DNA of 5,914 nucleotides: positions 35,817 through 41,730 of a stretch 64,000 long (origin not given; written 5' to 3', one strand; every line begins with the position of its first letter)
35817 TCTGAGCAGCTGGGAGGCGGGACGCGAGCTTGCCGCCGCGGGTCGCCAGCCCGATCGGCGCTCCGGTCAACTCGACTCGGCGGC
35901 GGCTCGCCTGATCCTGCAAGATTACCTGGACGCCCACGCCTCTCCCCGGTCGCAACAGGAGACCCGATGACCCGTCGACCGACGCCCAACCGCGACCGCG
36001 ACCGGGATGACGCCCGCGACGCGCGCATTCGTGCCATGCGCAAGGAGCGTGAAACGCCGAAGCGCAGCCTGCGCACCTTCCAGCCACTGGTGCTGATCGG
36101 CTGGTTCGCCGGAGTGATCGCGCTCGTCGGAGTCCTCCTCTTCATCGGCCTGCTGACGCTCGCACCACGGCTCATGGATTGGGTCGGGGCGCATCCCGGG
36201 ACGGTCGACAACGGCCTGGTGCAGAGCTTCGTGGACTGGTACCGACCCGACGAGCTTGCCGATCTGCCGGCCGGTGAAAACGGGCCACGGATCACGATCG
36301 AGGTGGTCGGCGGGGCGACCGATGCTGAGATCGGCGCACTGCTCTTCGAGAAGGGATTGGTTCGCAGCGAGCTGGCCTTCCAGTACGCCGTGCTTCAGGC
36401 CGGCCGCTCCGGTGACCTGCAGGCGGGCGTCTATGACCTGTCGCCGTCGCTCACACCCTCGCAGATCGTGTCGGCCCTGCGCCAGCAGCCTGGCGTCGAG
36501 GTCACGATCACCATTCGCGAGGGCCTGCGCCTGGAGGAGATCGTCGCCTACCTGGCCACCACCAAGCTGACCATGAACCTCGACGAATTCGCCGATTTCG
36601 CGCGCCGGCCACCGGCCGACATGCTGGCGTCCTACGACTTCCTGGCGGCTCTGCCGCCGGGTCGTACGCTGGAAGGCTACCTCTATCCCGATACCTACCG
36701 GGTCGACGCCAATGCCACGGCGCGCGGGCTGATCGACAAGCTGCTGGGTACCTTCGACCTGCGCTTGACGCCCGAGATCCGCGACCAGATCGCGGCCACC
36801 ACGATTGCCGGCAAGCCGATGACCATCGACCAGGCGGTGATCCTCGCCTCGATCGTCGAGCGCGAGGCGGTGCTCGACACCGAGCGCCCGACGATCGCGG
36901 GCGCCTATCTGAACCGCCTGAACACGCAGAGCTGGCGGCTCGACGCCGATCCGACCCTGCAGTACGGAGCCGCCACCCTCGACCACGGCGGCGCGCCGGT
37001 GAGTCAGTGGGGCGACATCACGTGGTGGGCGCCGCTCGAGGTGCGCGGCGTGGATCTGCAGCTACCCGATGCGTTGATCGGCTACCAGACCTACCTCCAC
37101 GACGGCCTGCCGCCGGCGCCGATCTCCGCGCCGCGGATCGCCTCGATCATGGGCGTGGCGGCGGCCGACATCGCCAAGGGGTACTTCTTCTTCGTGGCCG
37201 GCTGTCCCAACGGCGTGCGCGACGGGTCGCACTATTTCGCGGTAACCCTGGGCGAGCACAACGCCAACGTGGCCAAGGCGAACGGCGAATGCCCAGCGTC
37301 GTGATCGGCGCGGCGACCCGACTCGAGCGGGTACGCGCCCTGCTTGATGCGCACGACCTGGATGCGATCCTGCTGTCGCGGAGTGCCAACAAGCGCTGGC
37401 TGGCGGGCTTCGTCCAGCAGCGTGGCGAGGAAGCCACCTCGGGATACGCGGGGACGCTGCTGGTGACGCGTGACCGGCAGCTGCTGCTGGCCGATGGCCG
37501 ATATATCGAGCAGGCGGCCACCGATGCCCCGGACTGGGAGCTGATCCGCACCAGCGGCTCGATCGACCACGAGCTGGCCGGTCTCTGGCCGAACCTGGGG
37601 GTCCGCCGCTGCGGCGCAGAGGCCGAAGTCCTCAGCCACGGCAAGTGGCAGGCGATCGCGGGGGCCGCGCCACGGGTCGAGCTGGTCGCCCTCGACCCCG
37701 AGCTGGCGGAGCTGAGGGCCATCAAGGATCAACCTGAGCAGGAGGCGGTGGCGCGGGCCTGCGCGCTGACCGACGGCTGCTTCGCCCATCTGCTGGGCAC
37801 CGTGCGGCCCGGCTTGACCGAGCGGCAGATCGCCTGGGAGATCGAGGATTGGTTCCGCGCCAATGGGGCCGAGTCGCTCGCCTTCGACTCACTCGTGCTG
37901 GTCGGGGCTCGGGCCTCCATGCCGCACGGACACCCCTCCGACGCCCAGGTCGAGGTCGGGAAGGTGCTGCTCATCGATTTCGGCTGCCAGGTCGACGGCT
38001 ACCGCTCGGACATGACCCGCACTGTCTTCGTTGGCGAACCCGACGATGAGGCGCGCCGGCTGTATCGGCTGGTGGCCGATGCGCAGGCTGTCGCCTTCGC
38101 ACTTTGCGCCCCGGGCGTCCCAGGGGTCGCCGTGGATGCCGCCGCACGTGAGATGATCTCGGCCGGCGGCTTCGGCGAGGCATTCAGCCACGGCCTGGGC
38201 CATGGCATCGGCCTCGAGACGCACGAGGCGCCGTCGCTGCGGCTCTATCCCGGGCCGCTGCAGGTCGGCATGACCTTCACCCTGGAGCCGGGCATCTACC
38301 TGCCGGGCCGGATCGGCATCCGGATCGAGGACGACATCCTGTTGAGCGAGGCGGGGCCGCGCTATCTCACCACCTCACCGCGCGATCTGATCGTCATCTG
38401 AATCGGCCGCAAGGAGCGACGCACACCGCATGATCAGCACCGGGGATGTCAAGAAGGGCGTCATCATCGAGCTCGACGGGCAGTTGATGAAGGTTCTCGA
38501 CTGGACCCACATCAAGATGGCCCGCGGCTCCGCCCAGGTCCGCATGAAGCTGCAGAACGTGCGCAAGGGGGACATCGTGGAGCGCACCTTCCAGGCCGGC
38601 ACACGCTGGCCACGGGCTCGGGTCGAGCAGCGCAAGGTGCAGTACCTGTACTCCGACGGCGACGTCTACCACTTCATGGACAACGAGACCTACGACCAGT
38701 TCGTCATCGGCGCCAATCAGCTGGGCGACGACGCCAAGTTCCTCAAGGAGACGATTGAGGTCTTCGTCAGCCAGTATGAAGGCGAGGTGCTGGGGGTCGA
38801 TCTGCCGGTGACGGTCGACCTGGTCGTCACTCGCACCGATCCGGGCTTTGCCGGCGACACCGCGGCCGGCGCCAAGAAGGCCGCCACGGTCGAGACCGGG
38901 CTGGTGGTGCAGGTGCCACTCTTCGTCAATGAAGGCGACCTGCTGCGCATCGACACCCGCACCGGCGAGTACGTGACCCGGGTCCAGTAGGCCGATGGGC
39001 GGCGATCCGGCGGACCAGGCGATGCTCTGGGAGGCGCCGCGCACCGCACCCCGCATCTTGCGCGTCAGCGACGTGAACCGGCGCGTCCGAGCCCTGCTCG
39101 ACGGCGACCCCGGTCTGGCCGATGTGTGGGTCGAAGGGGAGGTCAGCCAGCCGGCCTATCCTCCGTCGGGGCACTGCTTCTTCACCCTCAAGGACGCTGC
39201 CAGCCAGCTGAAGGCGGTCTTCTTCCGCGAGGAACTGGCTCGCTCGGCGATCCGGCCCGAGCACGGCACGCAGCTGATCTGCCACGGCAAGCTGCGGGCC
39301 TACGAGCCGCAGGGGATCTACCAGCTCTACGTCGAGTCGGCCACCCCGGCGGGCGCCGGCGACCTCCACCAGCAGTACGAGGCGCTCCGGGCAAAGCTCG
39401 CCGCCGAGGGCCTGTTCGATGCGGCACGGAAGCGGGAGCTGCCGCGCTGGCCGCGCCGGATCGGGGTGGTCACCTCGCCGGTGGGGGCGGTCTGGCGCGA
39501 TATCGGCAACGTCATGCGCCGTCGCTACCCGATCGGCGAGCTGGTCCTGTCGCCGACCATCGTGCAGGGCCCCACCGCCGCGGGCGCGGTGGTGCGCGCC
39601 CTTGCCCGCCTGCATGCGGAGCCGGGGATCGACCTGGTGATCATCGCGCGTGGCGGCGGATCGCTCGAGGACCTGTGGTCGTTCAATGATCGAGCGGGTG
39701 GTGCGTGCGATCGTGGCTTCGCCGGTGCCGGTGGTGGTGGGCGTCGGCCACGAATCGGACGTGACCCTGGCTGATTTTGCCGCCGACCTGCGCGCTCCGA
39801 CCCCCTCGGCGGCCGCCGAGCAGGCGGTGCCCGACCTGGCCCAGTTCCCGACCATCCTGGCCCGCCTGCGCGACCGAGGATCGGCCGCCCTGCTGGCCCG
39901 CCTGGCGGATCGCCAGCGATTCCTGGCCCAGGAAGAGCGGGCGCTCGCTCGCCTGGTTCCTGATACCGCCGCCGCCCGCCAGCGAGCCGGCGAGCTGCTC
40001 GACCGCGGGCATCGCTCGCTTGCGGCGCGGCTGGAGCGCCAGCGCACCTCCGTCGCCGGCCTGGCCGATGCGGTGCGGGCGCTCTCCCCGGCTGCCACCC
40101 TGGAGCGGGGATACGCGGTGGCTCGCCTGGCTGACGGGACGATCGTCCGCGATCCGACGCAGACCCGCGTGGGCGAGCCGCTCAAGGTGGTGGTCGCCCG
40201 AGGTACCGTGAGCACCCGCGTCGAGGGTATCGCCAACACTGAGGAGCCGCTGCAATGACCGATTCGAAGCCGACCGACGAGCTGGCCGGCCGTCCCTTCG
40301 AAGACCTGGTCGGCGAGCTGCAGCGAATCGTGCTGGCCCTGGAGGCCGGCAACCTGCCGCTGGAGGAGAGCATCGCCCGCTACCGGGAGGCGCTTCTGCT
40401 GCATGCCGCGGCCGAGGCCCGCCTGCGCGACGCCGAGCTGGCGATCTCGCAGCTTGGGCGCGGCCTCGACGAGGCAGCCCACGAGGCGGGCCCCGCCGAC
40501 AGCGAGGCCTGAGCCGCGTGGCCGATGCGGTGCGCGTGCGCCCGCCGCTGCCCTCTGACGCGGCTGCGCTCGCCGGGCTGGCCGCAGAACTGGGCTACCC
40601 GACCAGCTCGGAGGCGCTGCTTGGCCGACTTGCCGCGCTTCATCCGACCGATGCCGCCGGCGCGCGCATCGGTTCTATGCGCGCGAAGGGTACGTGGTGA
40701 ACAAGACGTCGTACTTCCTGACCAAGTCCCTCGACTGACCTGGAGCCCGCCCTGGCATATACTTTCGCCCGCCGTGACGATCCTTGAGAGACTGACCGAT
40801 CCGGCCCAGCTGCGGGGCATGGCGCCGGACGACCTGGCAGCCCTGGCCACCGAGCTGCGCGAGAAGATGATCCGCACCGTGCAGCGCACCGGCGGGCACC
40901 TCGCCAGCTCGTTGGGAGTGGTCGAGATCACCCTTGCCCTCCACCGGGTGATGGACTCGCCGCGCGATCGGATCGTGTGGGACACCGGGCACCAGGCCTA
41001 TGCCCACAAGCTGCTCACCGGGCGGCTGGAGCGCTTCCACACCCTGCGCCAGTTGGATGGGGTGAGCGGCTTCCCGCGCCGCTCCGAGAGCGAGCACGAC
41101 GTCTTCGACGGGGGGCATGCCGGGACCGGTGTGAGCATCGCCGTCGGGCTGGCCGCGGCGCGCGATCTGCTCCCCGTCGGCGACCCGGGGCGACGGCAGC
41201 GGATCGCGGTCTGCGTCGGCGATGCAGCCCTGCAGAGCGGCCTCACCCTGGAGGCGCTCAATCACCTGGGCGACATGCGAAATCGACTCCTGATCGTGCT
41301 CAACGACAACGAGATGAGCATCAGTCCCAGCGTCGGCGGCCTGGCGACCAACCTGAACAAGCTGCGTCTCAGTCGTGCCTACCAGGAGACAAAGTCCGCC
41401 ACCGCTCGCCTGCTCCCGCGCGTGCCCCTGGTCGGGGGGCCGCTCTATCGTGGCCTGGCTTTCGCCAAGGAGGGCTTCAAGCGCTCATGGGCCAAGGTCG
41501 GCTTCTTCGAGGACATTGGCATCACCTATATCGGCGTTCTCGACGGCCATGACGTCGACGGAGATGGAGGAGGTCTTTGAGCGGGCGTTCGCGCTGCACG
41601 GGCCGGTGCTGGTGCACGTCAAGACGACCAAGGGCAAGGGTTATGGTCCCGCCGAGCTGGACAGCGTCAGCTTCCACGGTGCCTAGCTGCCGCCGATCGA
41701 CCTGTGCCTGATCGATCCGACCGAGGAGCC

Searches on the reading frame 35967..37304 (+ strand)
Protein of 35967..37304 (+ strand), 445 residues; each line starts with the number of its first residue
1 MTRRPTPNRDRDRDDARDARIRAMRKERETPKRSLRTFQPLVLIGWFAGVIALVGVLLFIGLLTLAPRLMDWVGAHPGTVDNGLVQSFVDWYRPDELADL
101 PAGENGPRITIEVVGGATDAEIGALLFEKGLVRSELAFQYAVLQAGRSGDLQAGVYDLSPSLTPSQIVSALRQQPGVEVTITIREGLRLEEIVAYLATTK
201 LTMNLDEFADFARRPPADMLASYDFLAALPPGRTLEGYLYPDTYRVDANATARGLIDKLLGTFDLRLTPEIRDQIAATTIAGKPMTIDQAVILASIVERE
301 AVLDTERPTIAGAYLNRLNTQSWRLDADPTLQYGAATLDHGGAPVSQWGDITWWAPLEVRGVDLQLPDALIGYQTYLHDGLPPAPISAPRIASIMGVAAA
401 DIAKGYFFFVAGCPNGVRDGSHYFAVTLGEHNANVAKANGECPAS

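Call 90: search_protein_families(library=pfam, proteins=[window:35967-37304:+], max_evalue=0.00001)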
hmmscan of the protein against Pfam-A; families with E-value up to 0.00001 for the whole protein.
window:35967-37304:+ (445 aa): 1 family
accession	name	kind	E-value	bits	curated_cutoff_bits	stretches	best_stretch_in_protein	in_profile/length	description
PF02618.21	YceG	-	7.7e-63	213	32.4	1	112-437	2-275/275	YceG-like family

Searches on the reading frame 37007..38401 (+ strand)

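Call 90: search_protein_families(library=pfam, proteins=[window:37007-38401:+], max_evalue=0.00001)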
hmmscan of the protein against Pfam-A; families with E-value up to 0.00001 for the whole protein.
window:37007-38401:+ (464 aa): 2 families
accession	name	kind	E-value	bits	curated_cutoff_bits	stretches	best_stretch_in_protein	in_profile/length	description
PF00557.29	Peptidase_M24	-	1.2e-64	218.4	23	1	247-447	2-207/208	Metallopeptidase family M24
PF01321.24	Creatinase_N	-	7.3e-21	75.5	22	1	105-239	1-128/128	Creatinase/Prolidase N-terminal domain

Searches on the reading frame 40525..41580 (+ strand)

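Call 91: search_protein_families(library=pfam, proteins=[window:40525-41580:+], max_evalue=0.00001)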
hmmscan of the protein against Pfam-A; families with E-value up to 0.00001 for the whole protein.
window:40525-41580:+ (351 aa): 2 families
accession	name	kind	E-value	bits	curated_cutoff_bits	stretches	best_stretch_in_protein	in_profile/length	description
PF13292.11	DXP_synthase_N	-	1.8e-92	310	21.2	1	87-345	1-252/274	1-deoxy-D-xylulose-5-phosphate synthase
PF00456.26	Transketolase_N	-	7.1e-08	32.2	22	1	118-276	16-197/334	Transketolase, thiamine diphosphate binding domain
